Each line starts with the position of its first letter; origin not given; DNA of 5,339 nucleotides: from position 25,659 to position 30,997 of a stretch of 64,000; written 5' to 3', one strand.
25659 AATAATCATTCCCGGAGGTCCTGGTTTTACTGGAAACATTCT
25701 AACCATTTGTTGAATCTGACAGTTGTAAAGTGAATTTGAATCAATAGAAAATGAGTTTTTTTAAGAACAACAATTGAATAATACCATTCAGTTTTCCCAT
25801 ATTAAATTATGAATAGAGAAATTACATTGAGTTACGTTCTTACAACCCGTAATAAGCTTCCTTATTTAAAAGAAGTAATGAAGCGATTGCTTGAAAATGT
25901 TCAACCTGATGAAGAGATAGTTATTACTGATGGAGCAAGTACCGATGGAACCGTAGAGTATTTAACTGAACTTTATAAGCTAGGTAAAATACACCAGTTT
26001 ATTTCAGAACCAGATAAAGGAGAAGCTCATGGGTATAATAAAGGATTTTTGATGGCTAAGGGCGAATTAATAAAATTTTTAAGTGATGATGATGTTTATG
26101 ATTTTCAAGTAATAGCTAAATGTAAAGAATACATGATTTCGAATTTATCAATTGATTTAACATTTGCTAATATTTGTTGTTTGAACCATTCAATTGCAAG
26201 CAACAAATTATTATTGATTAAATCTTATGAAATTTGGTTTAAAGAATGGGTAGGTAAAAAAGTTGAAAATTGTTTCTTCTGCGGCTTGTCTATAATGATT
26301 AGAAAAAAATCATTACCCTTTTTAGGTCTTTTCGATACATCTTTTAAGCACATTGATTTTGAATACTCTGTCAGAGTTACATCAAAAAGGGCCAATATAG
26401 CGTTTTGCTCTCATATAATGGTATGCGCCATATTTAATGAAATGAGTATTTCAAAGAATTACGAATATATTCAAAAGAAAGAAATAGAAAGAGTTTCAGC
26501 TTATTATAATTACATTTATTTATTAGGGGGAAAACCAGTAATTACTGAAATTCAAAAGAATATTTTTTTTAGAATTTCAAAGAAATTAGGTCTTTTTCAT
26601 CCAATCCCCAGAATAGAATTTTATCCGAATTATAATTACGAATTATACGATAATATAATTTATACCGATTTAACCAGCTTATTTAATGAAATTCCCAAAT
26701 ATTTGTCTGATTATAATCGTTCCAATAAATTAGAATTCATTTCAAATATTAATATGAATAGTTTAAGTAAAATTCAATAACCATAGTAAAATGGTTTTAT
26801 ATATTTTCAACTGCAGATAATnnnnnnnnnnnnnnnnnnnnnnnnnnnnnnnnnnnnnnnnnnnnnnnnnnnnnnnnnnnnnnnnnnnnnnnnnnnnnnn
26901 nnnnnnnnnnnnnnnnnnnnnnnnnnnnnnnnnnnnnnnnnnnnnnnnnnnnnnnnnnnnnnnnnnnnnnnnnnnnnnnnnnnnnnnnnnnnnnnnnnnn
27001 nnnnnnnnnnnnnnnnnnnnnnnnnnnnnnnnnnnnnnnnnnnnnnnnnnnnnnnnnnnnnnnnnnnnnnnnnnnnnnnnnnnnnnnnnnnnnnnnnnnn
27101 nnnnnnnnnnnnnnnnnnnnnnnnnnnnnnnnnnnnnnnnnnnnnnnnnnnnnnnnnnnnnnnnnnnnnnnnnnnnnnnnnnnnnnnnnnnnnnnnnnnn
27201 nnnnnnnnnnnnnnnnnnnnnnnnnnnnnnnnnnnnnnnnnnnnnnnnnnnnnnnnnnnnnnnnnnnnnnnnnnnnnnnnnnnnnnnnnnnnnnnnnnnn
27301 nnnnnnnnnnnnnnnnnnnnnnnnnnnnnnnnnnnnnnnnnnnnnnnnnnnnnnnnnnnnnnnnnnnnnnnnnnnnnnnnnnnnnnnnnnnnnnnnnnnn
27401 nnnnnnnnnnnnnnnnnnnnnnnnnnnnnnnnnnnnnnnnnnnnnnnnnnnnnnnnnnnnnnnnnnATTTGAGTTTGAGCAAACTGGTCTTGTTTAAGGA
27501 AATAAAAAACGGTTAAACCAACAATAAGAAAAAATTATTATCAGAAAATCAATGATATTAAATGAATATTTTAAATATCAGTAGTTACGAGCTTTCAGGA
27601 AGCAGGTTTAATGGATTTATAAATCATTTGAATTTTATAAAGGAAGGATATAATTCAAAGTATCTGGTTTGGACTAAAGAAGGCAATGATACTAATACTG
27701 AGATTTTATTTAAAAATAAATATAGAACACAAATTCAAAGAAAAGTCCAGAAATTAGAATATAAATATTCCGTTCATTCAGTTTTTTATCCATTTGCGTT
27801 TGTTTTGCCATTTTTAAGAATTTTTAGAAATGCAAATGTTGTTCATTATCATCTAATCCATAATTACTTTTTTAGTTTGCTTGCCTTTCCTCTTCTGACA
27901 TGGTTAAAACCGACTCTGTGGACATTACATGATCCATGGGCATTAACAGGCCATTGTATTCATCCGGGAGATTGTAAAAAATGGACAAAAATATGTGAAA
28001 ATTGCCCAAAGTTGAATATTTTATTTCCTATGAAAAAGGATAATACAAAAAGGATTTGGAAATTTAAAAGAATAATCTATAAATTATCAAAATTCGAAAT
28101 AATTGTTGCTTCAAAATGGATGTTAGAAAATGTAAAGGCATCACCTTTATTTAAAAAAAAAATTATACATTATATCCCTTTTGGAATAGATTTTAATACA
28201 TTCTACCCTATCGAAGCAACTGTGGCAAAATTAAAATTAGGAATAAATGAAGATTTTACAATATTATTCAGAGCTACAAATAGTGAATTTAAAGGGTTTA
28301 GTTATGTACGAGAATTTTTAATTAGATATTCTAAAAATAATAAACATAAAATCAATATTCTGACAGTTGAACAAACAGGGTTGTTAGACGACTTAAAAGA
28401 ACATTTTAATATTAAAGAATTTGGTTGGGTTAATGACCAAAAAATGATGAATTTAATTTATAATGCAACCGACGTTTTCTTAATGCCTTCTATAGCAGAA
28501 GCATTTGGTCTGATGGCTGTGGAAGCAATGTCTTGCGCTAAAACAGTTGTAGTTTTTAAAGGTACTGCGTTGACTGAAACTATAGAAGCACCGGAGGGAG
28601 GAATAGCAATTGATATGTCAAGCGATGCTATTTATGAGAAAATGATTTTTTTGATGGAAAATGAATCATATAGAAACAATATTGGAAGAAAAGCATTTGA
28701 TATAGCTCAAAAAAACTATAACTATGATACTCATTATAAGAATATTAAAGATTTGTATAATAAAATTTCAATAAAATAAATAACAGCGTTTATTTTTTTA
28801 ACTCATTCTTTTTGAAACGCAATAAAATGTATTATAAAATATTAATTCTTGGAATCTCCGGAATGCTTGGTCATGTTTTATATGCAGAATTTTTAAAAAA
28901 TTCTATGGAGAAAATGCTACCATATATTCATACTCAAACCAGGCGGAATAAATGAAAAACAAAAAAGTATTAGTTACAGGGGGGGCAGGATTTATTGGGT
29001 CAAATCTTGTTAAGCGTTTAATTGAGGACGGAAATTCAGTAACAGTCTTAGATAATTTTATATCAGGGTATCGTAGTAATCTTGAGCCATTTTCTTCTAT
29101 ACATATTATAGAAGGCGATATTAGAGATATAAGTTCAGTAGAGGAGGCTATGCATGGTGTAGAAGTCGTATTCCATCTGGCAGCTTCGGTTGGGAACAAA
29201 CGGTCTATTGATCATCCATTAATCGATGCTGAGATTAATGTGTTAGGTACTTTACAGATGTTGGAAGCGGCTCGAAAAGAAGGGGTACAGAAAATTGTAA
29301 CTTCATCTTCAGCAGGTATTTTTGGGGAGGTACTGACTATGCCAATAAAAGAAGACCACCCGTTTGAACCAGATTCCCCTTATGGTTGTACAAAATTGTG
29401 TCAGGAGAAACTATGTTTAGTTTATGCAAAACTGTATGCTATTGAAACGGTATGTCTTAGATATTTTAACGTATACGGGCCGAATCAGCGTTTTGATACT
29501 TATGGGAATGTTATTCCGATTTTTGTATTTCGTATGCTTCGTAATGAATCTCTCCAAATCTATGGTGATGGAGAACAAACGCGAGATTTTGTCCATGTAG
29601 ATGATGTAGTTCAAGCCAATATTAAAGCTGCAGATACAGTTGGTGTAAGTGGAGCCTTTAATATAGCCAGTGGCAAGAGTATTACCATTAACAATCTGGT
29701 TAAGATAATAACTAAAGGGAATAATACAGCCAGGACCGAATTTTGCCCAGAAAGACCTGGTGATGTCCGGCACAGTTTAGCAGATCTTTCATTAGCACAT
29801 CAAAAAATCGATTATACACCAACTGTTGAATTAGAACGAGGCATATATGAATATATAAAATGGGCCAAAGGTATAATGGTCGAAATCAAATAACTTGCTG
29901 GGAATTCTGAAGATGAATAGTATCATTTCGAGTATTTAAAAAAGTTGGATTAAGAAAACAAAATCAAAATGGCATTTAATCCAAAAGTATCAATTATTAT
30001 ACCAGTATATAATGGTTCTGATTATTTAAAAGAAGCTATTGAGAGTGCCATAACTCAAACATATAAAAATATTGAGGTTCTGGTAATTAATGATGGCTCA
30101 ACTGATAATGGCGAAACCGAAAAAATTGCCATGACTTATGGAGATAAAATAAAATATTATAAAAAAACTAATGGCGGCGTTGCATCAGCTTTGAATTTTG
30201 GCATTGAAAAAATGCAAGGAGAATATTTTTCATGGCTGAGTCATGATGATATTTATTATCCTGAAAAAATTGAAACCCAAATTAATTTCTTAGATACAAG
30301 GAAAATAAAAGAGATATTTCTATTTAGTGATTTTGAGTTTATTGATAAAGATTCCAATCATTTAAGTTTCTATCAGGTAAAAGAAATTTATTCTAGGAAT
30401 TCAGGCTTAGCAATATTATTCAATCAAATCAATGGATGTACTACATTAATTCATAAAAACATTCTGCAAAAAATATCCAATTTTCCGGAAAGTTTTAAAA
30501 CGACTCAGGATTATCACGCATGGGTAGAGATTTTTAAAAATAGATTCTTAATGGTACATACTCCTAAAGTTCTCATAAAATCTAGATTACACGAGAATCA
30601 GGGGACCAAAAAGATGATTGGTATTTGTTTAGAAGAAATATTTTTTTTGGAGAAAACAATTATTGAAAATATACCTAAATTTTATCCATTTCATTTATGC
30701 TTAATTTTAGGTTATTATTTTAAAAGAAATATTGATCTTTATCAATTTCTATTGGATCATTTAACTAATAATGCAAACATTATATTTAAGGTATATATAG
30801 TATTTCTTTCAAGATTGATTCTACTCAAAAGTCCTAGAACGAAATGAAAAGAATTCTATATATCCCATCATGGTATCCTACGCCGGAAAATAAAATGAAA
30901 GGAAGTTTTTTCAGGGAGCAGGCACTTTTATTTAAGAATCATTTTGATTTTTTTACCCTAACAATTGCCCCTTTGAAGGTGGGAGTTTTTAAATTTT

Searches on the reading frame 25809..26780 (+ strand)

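Call 73: search_protein_families(library=pfam, proteins=[window:25809-26780:+], max_evalue=0.00001)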
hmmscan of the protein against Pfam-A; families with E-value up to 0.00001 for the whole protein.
window:25809-26780:+ (323 aa): 2 families
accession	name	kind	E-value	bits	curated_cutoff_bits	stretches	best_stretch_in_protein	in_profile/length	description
PF00535.33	Glycos_transf_2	-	3.9e-17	63.1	23.3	1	9-168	2-163/168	Glycosyl transferase family 2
PF10111.15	Glyco_tranf_2_2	-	5.7e-07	29.7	27.3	1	13-199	8-208/276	Glycosyltransferase like family 2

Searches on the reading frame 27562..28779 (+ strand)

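Call 73: search_protein_families(library=pfam, proteins=[window:27562-28779:+], max_evalue=0.00001)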
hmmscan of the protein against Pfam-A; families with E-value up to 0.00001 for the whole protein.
window:27562-28779:+ (405 aa): 4 families
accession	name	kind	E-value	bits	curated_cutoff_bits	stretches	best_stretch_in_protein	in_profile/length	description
PF00534.26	Glycos_transf_1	-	3.6e-15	56.4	26.4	1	284-378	75-169/172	Glycosyl transferases group 1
PF13692.12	Glyco_trans_1_4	-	5.6e-12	46.6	27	1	282-367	59-142/142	Glycosyl transferases group 1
PF13439.12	Glyco_transf_4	-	2.3e-06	28.2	28.5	1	75-211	55-168/170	Glycosyltransferase Family 4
PF20706.3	GT4-conflict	-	6.4e-06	25.8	26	1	287-369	266-340/385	Family 4 Glycosyltransferase in conflict systems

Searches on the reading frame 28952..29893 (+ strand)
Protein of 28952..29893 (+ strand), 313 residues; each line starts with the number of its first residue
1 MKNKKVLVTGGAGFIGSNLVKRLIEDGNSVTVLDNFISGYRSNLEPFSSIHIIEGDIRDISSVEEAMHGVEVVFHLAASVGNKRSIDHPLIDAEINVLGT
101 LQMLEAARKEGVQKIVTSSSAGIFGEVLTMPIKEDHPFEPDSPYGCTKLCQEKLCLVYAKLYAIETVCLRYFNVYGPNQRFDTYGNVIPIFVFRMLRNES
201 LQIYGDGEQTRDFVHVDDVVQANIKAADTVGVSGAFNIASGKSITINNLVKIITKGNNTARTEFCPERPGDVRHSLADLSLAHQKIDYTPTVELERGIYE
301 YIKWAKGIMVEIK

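Call 73: search_protein_families(library=pfam, proteins=[window:28952-29893:+], max_evalue=0.00001)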
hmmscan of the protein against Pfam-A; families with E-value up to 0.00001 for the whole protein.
window:28952-29893:+ (313 aa): 8 families
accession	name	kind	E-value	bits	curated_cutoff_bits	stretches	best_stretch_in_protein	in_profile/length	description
PF01370.27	Epimerase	-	1.3e-64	218.3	20.9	1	6-239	1-240/240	NAD dependent epimerase/dehydratase family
PF16363.11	GDP_Man_Dehyd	-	2e-61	208.7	27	1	7-300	1-331/332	GDP-mannose 4,6 dehydratase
PF01073.25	3Beta_HSD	-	3.2e-29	102.3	22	1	7-230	1-232/280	3-beta hydroxysteroid dehydrogenase/isomerase family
PF02719.21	Polysacc_synt_2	-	5.9e-21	75.4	20.2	1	6-270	1-266/293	Polysaccharide biosynthesis protein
PF04321.23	RmlD_sub_bind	-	2.2e-14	53.7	27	1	5-261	2-235/287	RmlD substrate binding domain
PF13460.12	NAD_binding_10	-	3.3e-12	47.1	27.2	1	10-127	1-105/184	NAD(P)H-binding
PF07993.18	NAD_binding_4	-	3.1e-11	43.4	20.1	1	50-222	63-257/258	Male sterility protein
PF05368.20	NmrA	-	1.3e-08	35.3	27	1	3-120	2-107/298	NmrA-like family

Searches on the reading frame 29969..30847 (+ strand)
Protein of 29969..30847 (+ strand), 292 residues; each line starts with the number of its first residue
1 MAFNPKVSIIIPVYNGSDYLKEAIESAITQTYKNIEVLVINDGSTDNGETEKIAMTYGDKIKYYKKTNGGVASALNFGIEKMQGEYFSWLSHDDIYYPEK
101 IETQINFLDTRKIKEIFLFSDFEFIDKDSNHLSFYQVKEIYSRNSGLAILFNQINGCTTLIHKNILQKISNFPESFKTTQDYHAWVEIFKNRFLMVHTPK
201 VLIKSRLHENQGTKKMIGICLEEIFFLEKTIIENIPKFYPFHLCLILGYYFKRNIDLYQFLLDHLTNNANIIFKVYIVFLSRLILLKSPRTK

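Call 73: search_protein_families(library=pfam, proteins=[window:29969-30847:+], max_evalue=0.00001)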
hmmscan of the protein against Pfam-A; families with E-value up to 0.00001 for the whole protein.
window:29969-30847:+ (292 aa): 3 families
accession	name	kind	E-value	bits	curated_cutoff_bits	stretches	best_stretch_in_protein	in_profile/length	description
PF00535.33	Glycos_transf_2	-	1.7e-28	100.1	23.3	1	8-111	1-107/168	Glycosyl transferase family 2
PF10111.15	Glyco_tranf_2_2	-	1.6e-12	48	27.3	1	8-205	1-217/276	Glycosyltransferase like family 2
PF13641.12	Glyco_tranf_2_3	-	1.2e-10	42.3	27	1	5-205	1-211/230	Glycosyltransferase like family 2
